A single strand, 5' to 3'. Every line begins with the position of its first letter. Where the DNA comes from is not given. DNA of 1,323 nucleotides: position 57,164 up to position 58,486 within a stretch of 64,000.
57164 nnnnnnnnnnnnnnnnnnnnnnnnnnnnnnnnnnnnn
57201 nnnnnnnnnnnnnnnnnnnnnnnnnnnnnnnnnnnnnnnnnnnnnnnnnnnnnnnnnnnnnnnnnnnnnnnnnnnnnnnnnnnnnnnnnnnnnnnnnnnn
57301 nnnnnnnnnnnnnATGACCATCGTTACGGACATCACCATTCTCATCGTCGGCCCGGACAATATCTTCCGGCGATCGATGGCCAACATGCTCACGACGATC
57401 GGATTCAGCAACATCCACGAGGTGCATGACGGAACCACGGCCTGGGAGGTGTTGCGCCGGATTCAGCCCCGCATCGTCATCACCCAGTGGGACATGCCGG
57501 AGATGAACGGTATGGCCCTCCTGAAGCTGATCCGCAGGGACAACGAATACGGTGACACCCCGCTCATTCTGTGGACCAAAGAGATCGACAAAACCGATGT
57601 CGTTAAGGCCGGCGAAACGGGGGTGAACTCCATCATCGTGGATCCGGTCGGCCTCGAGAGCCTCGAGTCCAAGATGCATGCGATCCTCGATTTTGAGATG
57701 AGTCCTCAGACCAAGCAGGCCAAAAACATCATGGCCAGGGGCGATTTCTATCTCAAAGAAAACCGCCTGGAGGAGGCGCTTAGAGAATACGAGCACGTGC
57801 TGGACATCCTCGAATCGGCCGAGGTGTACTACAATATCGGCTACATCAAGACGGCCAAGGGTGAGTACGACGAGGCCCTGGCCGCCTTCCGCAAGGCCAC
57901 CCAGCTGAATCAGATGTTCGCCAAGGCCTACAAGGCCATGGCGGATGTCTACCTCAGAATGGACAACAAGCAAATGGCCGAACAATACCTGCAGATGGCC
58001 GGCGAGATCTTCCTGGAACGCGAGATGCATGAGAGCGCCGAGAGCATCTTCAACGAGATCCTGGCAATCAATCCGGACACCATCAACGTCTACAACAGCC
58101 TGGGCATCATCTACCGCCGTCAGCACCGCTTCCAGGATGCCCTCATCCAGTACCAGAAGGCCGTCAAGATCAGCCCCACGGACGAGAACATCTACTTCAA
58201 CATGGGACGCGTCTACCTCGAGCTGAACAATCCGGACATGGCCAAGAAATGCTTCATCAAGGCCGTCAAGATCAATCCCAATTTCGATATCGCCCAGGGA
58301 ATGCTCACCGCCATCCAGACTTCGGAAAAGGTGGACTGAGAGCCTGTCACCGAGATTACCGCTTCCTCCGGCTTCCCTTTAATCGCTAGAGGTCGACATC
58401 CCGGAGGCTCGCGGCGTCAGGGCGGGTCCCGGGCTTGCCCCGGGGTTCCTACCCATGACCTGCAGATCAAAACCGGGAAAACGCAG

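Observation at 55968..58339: Unknown 449-aa protein translationally coupled to a CheY-derived pseudo-receiver::TPR protein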

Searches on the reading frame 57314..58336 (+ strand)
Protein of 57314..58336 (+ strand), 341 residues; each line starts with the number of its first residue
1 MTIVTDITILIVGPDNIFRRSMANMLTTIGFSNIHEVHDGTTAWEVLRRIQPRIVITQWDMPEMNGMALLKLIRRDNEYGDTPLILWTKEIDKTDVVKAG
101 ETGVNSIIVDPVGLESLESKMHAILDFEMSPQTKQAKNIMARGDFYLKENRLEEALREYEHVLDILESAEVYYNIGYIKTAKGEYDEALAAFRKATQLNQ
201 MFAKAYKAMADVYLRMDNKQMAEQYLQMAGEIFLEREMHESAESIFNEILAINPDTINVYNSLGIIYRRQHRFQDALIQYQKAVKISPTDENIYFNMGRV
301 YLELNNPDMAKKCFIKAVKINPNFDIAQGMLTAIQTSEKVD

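Call 3: search_protein_families(library=pfam, proteins=[window:57314-58336:+], max_evalue=1)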
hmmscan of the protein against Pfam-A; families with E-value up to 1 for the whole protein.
window:57314-58336:+ (341 aa): 37 families (the best 25 are shown)
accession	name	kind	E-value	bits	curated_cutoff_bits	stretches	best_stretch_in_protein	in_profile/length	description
PF00515.34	TPR_1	-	4.4e-33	112.2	27.8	4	293-324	3-34/34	Tetratricopeptide repeat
PF07719.23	TPR_2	-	2.4e-32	108.8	27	5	293-323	3-33/34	Tetratricopeptide repeat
PF13181.12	TPR_8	-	2.2e-28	96.4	25.7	4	293-323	3-33/34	Tetratricopeptide repeat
PF13424.12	TPR_12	-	2.1e-27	95.6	30.1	4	255-320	1-74/77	Tetratricopeptide repeat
PF13414.12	TPR_11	-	4.7e-25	87.5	26.8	4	176-216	1-41/42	TPR repeat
PF13431.12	TPR_17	-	5.1e-19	67.3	24.4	2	280-311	2-33/34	Tetratricopeptide repeat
PF14559.12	TPR_19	-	3.5e-18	66.1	25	3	269-331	3-65/68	Tetratricopeptide repeat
PF13428.12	TPR_14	-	6.3e-17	60.8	23.5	2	260-299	4-43/44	Tetratricopeptide repeat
PF00072.30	Response_reg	-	7e-17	62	30.2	1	9-120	1-109/111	Response regulator receiver domain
PF13374.12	TPR_10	-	4.5e-13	49.2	27.5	2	256-286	1-31/42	Tetratricopeptide repeat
PF13432.12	TPR_16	-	2.3e-12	47.6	32.7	2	230-290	4-64/65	Tetratricopeptide repeat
PF13176.12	TPR_7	-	9.6e-11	41.3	27.9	0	261-291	3-33/36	Tetratricopeptide repeat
PF23914.1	TPR_CcmH_CycH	-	8.4e-10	39.1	42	2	287-323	46-82/158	Cytochrome c-type biogenesis protein H TPR domain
PF25063.1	ARM_TT21_C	-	1.1e-09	38.9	35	1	214-302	86-175/209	Tetratricopeptide repeat protein 21 C-terminal ARM domain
PF13174.12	TPR_6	-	1.1e-09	38.7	26.3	2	294-323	3-32/33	Tetratricopeptide repeat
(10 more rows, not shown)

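Call 7: search_protein_families(library=ncbifam, proteins=[window:57314-58336:+], max_evalue=1)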
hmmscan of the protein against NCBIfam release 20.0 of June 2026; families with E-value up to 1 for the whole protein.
window:57314-58336:+ (341 aa): 107 families (the best 25 are shown)
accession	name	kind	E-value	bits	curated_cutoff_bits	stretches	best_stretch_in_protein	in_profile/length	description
NF040959.1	MamA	equivalog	3.7e-23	82.1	200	2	237-324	85-172/204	magnetosome protein MamA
NF007901.0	PRK10610.1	equivalog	1.6e-20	73.5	189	1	6-126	5-125/129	chemotaxis response regulator CheY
TIGR02552.1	LcrH_SycD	equivalog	9.6e-18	64.2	104.8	2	240-322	35-117/136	SycD/LcrH family type III secretion system chaperone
TIGR02917.1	PEP_TPR_lipo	equivalog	3.6e-17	61.5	312.2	2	219-339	564-683/899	XrtA/PEP-CTERM system TPR-repeat protein PrsT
NF047371.1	FlcA_CTERM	equivalog_domain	5e-15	55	300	2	145-269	447-575/646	periplasmic flagellar collar protein FlcA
TIGR02521.1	type_IV_pilW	equivalog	7.8e-15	55.1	154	2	217-320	26-128/234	type IV pilus biogenesis/stability protein PilW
NF041733.1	resp_reg_CseB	equivalog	2e-14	53.5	350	1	8-136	2-126/228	two-component system response regulator CseB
TIGR02154.1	PhoB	equivalog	4e-13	49.2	296.2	1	8-133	4-127/226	phosphate regulon transcriptional regulator PhoB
NF007969.0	PRK10693.1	equivalog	4e-13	49.1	329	1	4-131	5-130/337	two-component system response regulator RssB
NF033762.1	social_mot_Tgl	equivalog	1.2e-12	47.7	225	2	244-317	52-126/252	social motility TPR repeat lipoprotein Tgl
NF040689.1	MtrAB_MtrA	equivalog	1.1e-11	44.5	300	1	9-148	1-132/219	MtrAB system response regulator MtrA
NF053607.1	CHU_0125_OmpA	equivalog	1.6e-11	43.5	620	2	239-336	35-132/639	CHU_0125 family OmpA-like outer membrane integrity protein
NF008469.0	PRK11361.1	equivalog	1.9e-11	43.3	714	1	7-126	5-121/461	acetoacetate metabolism transcriptional regulator AtoC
NF045505.1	RR_RssB_Pseudo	equivalog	2.7e-11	43.2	700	1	6-126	5-123/394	two-component system response regulator RssB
NF045944.1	ResRegRpaBCyano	equivalog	3.6e-11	42.9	330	1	10-147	1-138/229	response regulator transcription factor RpaB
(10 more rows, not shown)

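Call 19: find_homologous_proteins(query=window:57314-58336:+, max_evalue=1e-20)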
Query window:57314-58336:+ (341 aa): 410 proteins with E <= 1e-20 among 2594 candidates; the best 120 are listed.
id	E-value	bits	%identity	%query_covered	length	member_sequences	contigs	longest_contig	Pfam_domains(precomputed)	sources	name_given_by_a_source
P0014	6.1e-223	757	100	100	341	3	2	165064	PF25063.1,PF13431.13,PF23914.2,PF13414.13,PF25058.2,PF13176.13,PF13428.13,PF00072.31,PF25064.2,PF13374.13,PF14559.13,PF13371.13,PF17874.8,PF00515.35,PF13424.13,PF21033.5,PF13432.13,PF13181.13,PF07719.24,PF13174.13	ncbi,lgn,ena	-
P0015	1.5e-157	542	70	99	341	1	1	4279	PF25063.1,PF13431.13,PF23914.2,PF13414.13,PF25058.2,PF23300.4,PF13176.13,PF13428.13,PF00072.31,PF25064.2,PF13374.13,PF14559.13,PF24575.2,PF13371.13,PF00515.35,PF12895.14,PF13424.13,PF21033.5,PF13432.13,PF13181.13,PF07719.24,PF13174.13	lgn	-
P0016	8.7e-156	536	69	99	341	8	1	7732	PF25063.1,PF13431.13,PF23914.2,PF13414.13,PF25058.2,PF13176.13,PF13428.13,PF00072.31,PF25064.2,PF13374.13,PF14559.13,PF24575.2,PF13371.13,PF00515.35,PF12895.14,PF13424.13,PF21033.5,PF13432.13,PF13181.13,PF07719.24,PF13174.13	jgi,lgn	jgi:tetratricopeptide (TPR) repeat protein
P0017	1.5e-155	536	70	98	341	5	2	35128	PF25063.1,PF13431.13,PF23914.2,PF13414.13,PF25058.2,PF13176.13,PF13428.13,PF00072.31,PF25064.2,PF13374.13,PF23231.2,PF14559.13,PF24575.2,PF13371.13,PF26725.1,PF00515.35,PF12895.14,PF13424.13,PF21033.5,PF13432.13,PF13181.13,PF07719.24,PF13174.13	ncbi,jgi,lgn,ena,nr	ncbi:MAG TPA: tetratricopeptide repeat protein [Deltaproteobacteria bacterium]|nr:tetratricopeptide 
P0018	3.6e-155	534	70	98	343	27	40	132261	PF25063.1,PF13431.13,PF23914.2,PF13414.13,PF25058.2,PF23300.4,PF13176.13,PF13428.13,PF00072.31,PF25064.2,PF13374.13,PF14559.13,PF24575.2,PF13371.13,PF17874.8,PF00515.35,PF12895.14,PF13424.13,PF21033.5,PF13432.13,PF13181.13,PF07719.24,PF13174.13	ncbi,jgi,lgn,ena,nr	ncbi:MAG: tetratricopeptide repeat protein [Bacteriovoracaceae bacterium]|jgi:tetratricopeptide (TPR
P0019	4.7e-155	534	70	98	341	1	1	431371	PF25063.1,PF13431.13,PF23914.2,PF13414.13,PF13176.13,PF13428.13,PF00072.31,PF13374.13,PF14559.13,PF00515.35,PF12895.14,PF13424.13,PF21033.5,PF13432.13,PF13181.13,PF07719.24,PF13174.13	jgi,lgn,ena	-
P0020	5.1e-155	534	70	98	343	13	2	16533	PF13414.13,PF00072.31,PF13374.13,PF24575.2,PF00515.35,PF13424.13,PF07719.24,PF13174.13,PF25063.1,PF13431.13,PF23914.2,PF25058.2,PF23300.4,PF13176.13,PF13428.13,PF25064.2,PF14559.13,PF13371.13,PF26725.1,PF17874.8,PF12895.14,PF21033.5,PF13432.13,PF13181.13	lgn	-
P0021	8.2e-155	533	69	99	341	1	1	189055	PF25063.1,PF13431.13,PF23914.2,PF13414.13,PF25058.2,PF13176.13,PF13428.13,PF00072.31,PF25064.2,PF13374.13,PF14559.13,PF24575.2,PF13371.13,PF17874.8,PF00515.35,PF12895.14,PF13424.13,PF21033.5,PF13432.13,PF13181.13,PF07719.24,PF13174.13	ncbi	-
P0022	3.4e-153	528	69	98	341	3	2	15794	PF25063.1,PF13431.13,PF23914.2,PF13414.13,PF25058.2,PF23300.4,PF13176.13,PF13428.13,PF00072.31,PF25064.2,PF13374.13,PF14559.13,PF24575.2,PF13371.13,PF17874.8,PF00515.35,PF12895.14,PF13424.13,PF21033.5,PF13432.13,PF13181.13,PF07719.24,PF13174.13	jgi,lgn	jgi:tetratricopeptide (TPR) repeat protein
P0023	5.7e-153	527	68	100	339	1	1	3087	PF25063.1,PF13431.13,PF23914.2,PF13414.13,PF25058.2,PF13176.13,PF13428.13,PF00072.31,PF25064.2,PF13374.13,PF14559.13,PF24575.2,PF13371.13,PF00515.35,PF12895.14,PF13424.13,PF21033.5,PF13432.13,PF13181.13,PF07719.24,PF13174.13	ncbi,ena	-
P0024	5.7e-153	527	68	100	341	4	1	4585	PF13414.13,PF01535.27,PF00072.31,PF13374.13,PF24575.2,PF00515.35,PF13424.13,PF07719.24,PF13174.13,PF25063.1,PF13431.13,PF23914.2,PF25058.2,PF23300.4,PF13176.13,PF13428.13,PF25064.2,PF14559.13,PF13371.13,PF26725.1,PF17874.8,PF12895.14,PF21033.5,PF13432.13,PF13181.13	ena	-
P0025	8.8e-151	520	68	98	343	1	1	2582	PF13414.13,PF01535.27,PF00072.31,PF13374.13,PF24575.2,PF02259.30,PF00515.35,PF13424.13,PF07719.24,PF13174.13,PF25063.1,PF13431.13,PF23914.2,PF25058.2,PF23300.4,PF13176.13,PF13428.13,PF25064.2,PF14559.13,PF13371.13,PF17874.8,PF12895.14,PF21033.5,PF13432.13,PF13181.13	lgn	-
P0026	1.8e-149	516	68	98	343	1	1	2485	PF25063.1,PF13431.13,PF23914.2,PF13414.13,PF25058.2,PF23300.4,PF13176.13,PF13428.13,PF00072.31,PF25064.2,PF13374.13,PF14559.13,PF24575.2,PF13371.13,PF17874.8,PF00515.35,PF12895.14,PF13424.13,PF21033.5,PF13432.13,PF13181.13,PF07719.24,PF13174.13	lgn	-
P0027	2.9e-149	515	67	98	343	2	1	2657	PF13414.13,PF01535.27,PF00072.31,PF13374.13,PF24575.2,PF02259.30,PF00515.35,PF13424.13,PF07719.24,PF13174.13,PF25063.1,PF13431.13,PF23914.2,PF25058.2,PF23300.4,PF13176.13,PF13428.13,PF25064.2,PF14559.13,PF13371.13,PF26725.1,PF17874.8,PF12895.14,PF21033.5,PF13432.13,PF13181.13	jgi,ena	-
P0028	3.3e-149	515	67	97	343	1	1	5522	PF13414.13,PF00072.31,PF13374.13,PF24575.2,PF00515.35,PF13424.13,PF07719.24,PF13174.13,PF25063.1,PF13431.13,PF23914.2,PF25058.2,PF23300.4,PF13176.13,PF13428.13,PF25064.2,PF14559.13,PF13371.13,PF17874.8,PF22860.3,PF12895.14,PF21033.5,PF13432.13,PF13181.13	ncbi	-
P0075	1.0e-89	319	44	96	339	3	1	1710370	PF25060.1,PF13414.13,PF00072.31,PF13374.13,PF24575.2,PF25068.3,PF00515.35,PF13424.13,PF07719.24,PF13174.13,PF25063.1,PF13431.13,PF23914.2,PF25062.2,PF23300.4,PF13176.13,PF13428.13,PF25064.2,PF14559.13,PF13371.13,PF26725.1,PF17874.8,PF12895.14,PF21033.5,PF13432.13,PF13181.13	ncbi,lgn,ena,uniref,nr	ncbi:tetratricopeptide repeat protein [Dethiosulfatarculus sandiegensis]|uniref:Response regulatory 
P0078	5.6e-89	317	44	96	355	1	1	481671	PF13414.13,PF00072.31,PF13374.13,PF24575.2,PF25068.3,PF00515.35,PF13424.13,PF07719.24,PF13174.13,PF20308.5,PF25063.1,PF13431.13,PF23914.2,PF23300.4,PF13176.13,PF18768.8,PF13428.13,PF14559.13,PF13371.13,PF26725.1,PF17874.8,PF12895.14,PF21033.5,PF13432.13,PF13181.13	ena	-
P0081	2.1e-88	315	44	97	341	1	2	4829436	PF03704.24,PF13414.13,PF00072.31,PF13374.13,PF07721.21,PF24575.2,PF25068.3,PF00515.35,PF13424.13,PF13429.13,PF14561.13,PF07719.24,PF13174.13,PF25063.1,PF13431.13,PF23914.2,PF25058.2,PF23300.4,PF13176.13,PF13428.13,PF14559.13,PF10516.16,PF13371.13,PF26725.1,PF17874.8,PF22860.3,PF12895.14,PF21033.5,PF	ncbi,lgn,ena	-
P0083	4.6e-88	314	43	96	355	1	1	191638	PF03704.24,PF25060.1,PF13414.13,PF12569.15,PF00072.31,PF13374.13,PF24575.2,PF25068.3,PF00515.35,PF13424.13,PF14938.13,PF07719.24,PF13174.13,PF25063.1,PF13431.13,PF23914.2,PF23300.4,PF13176.13,PF13428.13,PF14559.13,PF13371.13,PF17874.8,PF12895.14,PF21033.5,PF13432.13,PF13181.13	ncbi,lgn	-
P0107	3.2e-84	301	43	96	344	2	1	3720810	PF25060.1,PF13414.13,PF00072.31,PF13374.13,PF07721.21,PF24575.2,PF25068.3,PF00515.35,PF13424.13,PF14938.13,PF07719.24,PF13174.13,PF20308.5,PF25063.1,PF13431.13,PF23914.2,PF25058.2,PF23300.4,PF13176.13,PF24885.2,PF13428.13,PF14559.13,PF13371.13,PF26725.1,PF17874.8,PF22860.3,PF12895.14,PF21033.5,PF134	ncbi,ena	-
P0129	6.7e-82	294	42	97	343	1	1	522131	PF25063.1,PF13431.13,PF23914.2,PF13414.13,PF23300.4,PF13176.13,PF13428.13,PF00072.31,PF13374.13,PF14559.13,PF24575.2,PF13371.13,PF00515.35,PF22860.3,PF12895.14,PF13424.13,PF21033.5,PF13432.13,PF13181.13,PF07719.24,PF13174.13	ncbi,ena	-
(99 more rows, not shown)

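Call 24: find_encoding_contigs(protein=P0081, flank=8000, max_places=1)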
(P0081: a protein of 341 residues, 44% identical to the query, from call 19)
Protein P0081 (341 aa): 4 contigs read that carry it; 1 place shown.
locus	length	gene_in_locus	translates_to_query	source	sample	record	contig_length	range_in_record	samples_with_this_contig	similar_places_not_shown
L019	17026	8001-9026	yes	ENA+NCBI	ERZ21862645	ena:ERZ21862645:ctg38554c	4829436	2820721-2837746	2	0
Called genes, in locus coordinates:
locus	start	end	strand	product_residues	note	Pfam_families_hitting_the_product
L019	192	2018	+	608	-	PF01855:POR_N, PF02775:TPP_enzyme_C, PF14697:Fer4_21 (weak), PF00037:Fer4 (weak)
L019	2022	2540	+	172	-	PF01558:POR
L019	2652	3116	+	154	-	PF03449:GreA_GreB_N, PF01272:GreA_GreB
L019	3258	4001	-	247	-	PF01261:AP_endonuc_2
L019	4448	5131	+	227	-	PF04029:2-ph_phosp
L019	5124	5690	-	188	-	PF14512:TM1586_NiRdase (faint), PF00881:Nitroreductase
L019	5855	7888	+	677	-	PF12633:Adenyl_cycl_N, PF01295:Adenylate_cycl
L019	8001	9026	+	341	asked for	PF00072:Response_reg, PF13432:TPR_16, PF13414:TPR_11, PF14559:TPR_19, PF25063:ARM_TT21_C, PF23300:HEAT_Nup120, PF13424:TPR_12, PF00515:TPR_1, +30 more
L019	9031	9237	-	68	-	-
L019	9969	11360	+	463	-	PF04715:, PF00425:Chorismate_bind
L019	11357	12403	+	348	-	PF02885:Glycos_trans_3N, PF00591:Glycos_transf_3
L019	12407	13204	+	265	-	PF00218:IGPS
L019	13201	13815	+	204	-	PF00697:PRAI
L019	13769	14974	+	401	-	PF00291:PALP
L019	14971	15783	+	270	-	PF00290:Trp_syntA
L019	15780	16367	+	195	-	PF00117:GATase, PF07722:Peptidase_C26 (faint)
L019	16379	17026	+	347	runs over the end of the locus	PF18152:DAHP_snth_FXD (weak), PF00793:DAHP_synth_1, PF03102:NeuB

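Call 25: find_encoding_contigs(protein=P0075, flank=8000, max_places=1)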
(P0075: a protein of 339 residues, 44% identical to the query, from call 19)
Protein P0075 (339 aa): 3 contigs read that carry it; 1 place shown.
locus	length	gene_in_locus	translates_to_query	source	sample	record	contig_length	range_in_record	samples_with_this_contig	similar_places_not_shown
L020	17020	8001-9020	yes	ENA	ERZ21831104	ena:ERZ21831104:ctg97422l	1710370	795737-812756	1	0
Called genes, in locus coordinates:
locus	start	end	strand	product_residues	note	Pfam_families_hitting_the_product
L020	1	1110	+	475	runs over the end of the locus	PF01435:Peptidase_M48, PF13174:TPR_6 (faint), PF13428:TPR_14 (faint), PF12895:ANAPC3, PF13432:TPR_16 (weak), PF14559:TPR_19, PF13414:TPR_11 (weak), PF13432:TPR_16, +8 more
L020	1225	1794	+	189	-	PF09832:DUF2059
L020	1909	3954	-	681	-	PF00009:GTP_EFTU, PF22042:EF-G_D2, PF03144:GTP_EFTU_D2, PF14492:EFG_III, PF16658:RF3_C (weak), PF03764:EFG_IV, PF00679:EFG_C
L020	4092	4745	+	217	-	PF00730:HhH-GPD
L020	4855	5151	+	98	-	PF00216:Bac_DNA_binding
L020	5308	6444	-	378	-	PF04015:DUF362, PF12797:Fer4_2 (faint), PF12837:Fer4_6 (faint), PF12838:Fer4_7 (weak), PF13237:Fer4_10 (weak), PF00037:Fer4 (weak)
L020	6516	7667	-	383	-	PF07690:MFS_1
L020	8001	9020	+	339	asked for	PF00072:Response_reg, PF13424:TPR_12, PF13432:TPR_16, PF00515:TPR_1, PF13181:TPR_8, PF13424:TPR_12, PF13414:TPR_11, PF14559:TPR_19, +31 more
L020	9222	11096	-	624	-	PF06480:FtsH_ext, PF00004:AAA, PF17862:AAA_lid_3, PF01434:Peptidase_M41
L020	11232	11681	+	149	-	PF00011:HSP20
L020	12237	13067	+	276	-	PF01925:TauE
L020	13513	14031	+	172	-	-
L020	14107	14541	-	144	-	PF21352:Zn_ribbon_Thio2, PF00085:Thioredoxin, PF13098:Thioredoxin_2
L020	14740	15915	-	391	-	PF03739:LptF_LptG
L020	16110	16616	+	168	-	PF10263:SprT-like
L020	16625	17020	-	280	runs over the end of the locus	PF03781:FGE-sulfatase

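Call 26: find_encoding_contigs(protein=P0129, flank=8000, max_places=1)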
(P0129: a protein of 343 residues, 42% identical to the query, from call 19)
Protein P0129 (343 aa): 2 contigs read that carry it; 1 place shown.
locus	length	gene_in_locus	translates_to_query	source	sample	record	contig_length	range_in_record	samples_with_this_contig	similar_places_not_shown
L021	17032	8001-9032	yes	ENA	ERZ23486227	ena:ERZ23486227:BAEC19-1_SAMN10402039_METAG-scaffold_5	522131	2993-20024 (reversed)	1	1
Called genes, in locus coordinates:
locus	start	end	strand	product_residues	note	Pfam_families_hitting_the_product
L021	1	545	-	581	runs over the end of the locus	PF00587:tRNA-synt_2b, PF04073:tRNA_edit, PF03129:HGTP_anticodon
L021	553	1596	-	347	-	PF04551:GcpE, PF26540:GcpE_C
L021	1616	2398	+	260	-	PF11249:DUF3047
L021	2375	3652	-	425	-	PF00675:Peptidase_M16, PF05193:Peptidase_M16_C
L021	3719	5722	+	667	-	PF12633:Adenyl_cycl_N, PF01295:Adenylate_cycl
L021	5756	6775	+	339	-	PF00072:Response_reg, PF13432:TPR_16 (weak), PF00515:TPR_1 (weak), PF23300:HEAT_Nup120 (weak), PF25063:ARM_TT21_C, PF00515:TPR_1, PF13414:TPR_11, PF14559:TPR_19, +17 more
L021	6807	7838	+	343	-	PF00072:Response_reg, PF25063:ARM_TT21_C, PF13424:TPR_12 (weak), PF00515:TPR_1 (weak), PF00515:TPR_1, PF13432:TPR_16, PF13414:TPR_11, PF14559:TPR_19, +17 more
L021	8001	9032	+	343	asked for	PF00072:Response_reg, PF12895:ANAPC3 (weak), PF13424:TPR_12 (weak), PF25063:ARM_TT21_C, PF00515:TPR_1, PF13432:TPR_16, PF13414:TPR_11, PF14559:TPR_19, +17 more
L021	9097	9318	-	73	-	PF01242:PTPS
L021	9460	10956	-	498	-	PF00012:HSP70, PF06723:MreB_Mbl, PF00012:HSP70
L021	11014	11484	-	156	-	PF01584:CheW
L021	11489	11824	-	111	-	PF01740:STAS, PF13466:STAS_2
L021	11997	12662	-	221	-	PF02254:TrkA_N, PF03446:NAD_binding_2 (weak), PF03807:F420_oxidored (weak), PF02080:TrkA_C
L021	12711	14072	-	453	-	PF02386:TrkH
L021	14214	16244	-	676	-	-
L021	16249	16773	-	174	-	PF09835:DUF2062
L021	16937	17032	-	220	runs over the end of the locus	PF00072:Response_reg, PF00196:GerE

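Call 32: find_homologous_proteins(query=L019:5855-7885:+, max_evalue=1e-10)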
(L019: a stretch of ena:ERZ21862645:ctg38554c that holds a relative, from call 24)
Query L019:5855-7885:+ (677 aa): 44 proteins with E <= 1e-10 among 8000 candidates.
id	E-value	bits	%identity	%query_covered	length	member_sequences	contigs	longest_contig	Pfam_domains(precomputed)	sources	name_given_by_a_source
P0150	0.0e+0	1519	99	100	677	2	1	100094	PF12633.14,PF01295.25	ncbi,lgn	-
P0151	8.2e-181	621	46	99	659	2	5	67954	PF12633.14,PF01295.25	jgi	-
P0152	1.3e-176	607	45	99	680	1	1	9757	PF12633.14,PF01295.25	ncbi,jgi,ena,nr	ncbi:MAG: class I adenylate cyclase [Proteobacteria bacterium]|nr:class I adenylate cyclase [Pseudom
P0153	7.4e-173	595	44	99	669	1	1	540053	PF12633.14,PF01295.25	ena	-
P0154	2.5e-170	586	44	99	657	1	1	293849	PF12633.14,PF01295.25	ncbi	ncbi:MAG: class I adenylate cyclase [Thermodesulfobacteriota bacterium]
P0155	3.8e-169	582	43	98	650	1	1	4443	PF12633.14,PF01295.25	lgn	-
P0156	6.2e-167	575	43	99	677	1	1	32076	PF12633.14,PF01295.25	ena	-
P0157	5.5e-166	572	42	99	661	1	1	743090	PF12633.14,PF01295.25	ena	-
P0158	1.1e-164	568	42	99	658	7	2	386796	PF12633.14,PF01295.25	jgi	jgi:adenylate cyclase class 1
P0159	1.6e-161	557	41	99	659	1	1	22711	PF12633.14,PF01295.25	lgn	-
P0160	1.4e-160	554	43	99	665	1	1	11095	PF12633.14,PF01295.25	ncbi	ncbi:MAG: class I adenylate cyclase [Thermodesulfobacteriota bacterium]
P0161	2.6e-160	553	43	92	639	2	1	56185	PF12633.14,PF01295.25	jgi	-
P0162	9.9e-158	545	41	99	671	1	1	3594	PF12633.14,PF01295.25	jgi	jgi:adenylate cyclase, class 1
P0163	1.3e-155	538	42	95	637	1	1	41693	PF12633.14,PF01295.25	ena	-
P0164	6.8e-155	535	41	99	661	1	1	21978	PF12633.14,PF01295.25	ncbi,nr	ncbi:MAG: class I adenylate cyclase [Deltaproteobacteria bacterium]|nr:class I adenylate cyclase [De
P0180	2.4e-124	434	37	99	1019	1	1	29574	PF25063.1,PF13431.13,PF23914.2,PF13414.13,PF13176.13,PF13428.13,PF00072.31,PF25064.2,PF13374.13,PF14559.13,PF24575.2,PF12633.14,PF13371.13,PF00515.35,PF13424.13,PF21033.5,PF13432.13,PF01295.25,PF13181.13,PF07719.24,PF13174.13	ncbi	ncbi:MAG: class I adenylate cyclase [Pseudomonadota bacterium]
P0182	1.4e-119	418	36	95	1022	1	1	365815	PF25063.1,PF13431.13,PF23914.2,PF13414.13,PF13176.13,PF13428.13,PF00072.31,PF13374.13,PF14559.13,PF24575.2,PF12633.14,PF13371.13,PF00515.35,PF12895.14,PF13424.13,PF21033.5,PF13432.13,PF01295.25,PF13181.13,PF07719.24,PF13174.13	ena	-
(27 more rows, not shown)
